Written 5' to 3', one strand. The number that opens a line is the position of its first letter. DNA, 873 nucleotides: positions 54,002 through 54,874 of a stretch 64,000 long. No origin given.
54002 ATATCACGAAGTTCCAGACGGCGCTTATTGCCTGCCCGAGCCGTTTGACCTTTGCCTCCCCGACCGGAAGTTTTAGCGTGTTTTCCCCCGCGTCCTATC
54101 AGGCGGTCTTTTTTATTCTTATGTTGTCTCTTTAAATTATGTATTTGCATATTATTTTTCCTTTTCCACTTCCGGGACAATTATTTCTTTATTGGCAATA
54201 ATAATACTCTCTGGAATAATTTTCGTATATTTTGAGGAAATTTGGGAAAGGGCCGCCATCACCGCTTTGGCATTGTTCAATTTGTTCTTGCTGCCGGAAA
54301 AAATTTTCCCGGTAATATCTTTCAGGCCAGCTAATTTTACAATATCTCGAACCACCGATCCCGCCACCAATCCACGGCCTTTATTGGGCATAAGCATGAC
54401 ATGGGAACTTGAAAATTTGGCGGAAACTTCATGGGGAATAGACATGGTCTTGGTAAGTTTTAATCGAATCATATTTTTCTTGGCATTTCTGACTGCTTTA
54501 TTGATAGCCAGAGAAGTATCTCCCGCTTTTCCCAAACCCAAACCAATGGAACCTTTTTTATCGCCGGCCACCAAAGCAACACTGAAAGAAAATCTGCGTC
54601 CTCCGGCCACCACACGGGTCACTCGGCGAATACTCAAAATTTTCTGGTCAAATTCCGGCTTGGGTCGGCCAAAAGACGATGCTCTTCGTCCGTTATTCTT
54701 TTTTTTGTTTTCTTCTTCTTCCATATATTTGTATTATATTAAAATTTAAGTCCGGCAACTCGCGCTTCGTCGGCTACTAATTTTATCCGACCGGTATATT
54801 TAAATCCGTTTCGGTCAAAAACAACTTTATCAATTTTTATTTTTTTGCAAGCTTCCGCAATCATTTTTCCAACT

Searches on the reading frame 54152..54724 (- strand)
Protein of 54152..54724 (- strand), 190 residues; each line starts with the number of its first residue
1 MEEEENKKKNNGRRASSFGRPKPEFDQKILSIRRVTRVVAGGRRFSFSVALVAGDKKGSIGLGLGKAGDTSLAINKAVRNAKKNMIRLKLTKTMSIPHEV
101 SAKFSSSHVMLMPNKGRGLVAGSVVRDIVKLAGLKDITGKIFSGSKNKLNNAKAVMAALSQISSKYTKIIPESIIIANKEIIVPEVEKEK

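Call 22: search_protein_families(library=pfam, proteins=[window:54152-54724:-], max_evalue=0.01)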
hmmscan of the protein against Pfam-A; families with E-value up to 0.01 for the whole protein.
window:54152-54724:- (190 aa): 2 families
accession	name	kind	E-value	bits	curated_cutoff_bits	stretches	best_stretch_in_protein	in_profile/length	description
PF00333.26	Ribosomal_S5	-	8.3e-23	80.6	27.1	1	25-87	1-63/65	Ribosomal protein S5, N-terminal domain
PF03719.21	Ribosomal_S5_C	-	4.1e-17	61.9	21.5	1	102-164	1-63/71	Ribosomal protein S5, C-terminal domain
